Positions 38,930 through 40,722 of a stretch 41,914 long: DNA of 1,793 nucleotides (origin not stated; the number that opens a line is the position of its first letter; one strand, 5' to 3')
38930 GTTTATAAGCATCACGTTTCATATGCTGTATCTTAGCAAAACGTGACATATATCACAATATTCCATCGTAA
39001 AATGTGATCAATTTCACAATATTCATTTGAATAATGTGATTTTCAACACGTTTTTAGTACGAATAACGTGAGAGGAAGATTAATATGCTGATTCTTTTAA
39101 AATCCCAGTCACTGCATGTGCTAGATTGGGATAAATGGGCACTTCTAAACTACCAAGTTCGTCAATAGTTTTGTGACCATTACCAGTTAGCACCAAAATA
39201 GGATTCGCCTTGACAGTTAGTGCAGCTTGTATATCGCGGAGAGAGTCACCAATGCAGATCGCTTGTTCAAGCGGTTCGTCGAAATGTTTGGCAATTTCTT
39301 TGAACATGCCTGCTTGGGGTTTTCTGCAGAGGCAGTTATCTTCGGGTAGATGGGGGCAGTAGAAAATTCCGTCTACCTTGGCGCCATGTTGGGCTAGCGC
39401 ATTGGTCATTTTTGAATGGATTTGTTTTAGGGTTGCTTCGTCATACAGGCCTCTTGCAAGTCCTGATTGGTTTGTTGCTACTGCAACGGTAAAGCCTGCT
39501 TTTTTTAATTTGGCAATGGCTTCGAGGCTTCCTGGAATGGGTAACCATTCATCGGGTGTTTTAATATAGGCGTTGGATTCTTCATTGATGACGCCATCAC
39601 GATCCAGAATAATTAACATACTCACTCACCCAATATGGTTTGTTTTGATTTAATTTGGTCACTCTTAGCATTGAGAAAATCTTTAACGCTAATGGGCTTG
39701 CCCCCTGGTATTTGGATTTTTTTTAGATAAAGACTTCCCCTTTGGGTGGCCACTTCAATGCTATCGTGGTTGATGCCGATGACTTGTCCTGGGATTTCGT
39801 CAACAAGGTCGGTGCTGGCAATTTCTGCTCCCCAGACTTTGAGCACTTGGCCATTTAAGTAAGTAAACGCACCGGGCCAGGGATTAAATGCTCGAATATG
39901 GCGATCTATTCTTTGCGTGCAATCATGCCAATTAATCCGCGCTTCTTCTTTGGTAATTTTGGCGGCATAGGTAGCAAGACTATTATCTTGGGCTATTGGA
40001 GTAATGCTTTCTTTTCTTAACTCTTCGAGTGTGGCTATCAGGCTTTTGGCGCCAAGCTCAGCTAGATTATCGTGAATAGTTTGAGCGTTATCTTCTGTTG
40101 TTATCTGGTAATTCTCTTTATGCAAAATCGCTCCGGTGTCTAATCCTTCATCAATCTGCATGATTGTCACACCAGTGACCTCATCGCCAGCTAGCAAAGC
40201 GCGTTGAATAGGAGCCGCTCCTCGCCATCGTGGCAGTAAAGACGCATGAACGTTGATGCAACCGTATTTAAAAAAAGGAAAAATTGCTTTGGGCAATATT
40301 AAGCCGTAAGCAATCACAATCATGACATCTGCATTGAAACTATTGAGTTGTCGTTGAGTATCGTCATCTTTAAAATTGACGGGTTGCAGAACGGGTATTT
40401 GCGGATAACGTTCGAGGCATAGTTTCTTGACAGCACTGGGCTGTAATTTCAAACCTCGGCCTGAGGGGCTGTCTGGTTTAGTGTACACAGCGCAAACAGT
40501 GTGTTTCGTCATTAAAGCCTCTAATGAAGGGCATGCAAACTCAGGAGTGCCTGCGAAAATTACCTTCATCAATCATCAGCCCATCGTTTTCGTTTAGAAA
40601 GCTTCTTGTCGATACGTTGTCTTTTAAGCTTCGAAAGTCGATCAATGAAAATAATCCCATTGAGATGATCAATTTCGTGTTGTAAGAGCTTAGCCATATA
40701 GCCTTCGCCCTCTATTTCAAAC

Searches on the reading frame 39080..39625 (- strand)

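Call 63: search_protein_families(library=pfam, proteins=[window:39080-39625:-], max_evalue=0.0001)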
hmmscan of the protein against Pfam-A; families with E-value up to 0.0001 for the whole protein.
window:39080-39625:- (181 aa): 5 families
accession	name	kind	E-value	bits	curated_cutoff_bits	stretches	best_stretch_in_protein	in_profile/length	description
PF13242.12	Hydrolase_like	-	4.1e-12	46.3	22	1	100-153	2-56/75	HAD-hyrolase-like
PF00702.32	Hydrolase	-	1.4e-11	45.6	26.4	1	12-135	82-187/191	haloacid dehalogenase-like hydrolase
PF08645.17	PNK3P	-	3.5e-09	37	22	1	12-127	11-125/161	Polynucleotide kinase 3 phosphatase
PF13419.12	HAD_2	-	6.5e-09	36.6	23.8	0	97-141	130-174/178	Haloacid dehalogenase-like hydrolase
PF13344.12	Hydrolase_6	-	9.1e-05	22.9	27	0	5-59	1-45/101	Haloacid dehalogenase-like hydrolase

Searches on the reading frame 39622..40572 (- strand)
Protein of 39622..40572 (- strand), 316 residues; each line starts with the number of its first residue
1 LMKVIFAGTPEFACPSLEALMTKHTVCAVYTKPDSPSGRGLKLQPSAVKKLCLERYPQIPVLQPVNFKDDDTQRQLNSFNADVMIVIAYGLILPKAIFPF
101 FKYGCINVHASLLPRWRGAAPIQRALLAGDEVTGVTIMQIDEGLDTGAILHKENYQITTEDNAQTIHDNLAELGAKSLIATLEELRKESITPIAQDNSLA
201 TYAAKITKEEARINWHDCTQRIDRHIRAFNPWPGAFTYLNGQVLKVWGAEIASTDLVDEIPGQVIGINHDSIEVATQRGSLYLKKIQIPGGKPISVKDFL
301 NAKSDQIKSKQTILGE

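Call 63: search_protein_families(library=pfam, proteins=[window:39622-40572:-], max_evalue=0.0001)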
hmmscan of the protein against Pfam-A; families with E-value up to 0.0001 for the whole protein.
window:39622-40572:- (316 aa): 2 families
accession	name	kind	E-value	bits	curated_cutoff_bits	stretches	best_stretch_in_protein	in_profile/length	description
PF00551.24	Formyl_trans_N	-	9.5e-44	149.7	26.1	1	2-181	1-180/181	Formyl transferase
PF02911.23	Formyl_trans_C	-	1.7e-28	99.1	21.1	1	205-303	1-99/100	Formyl transferase, C-terminal domain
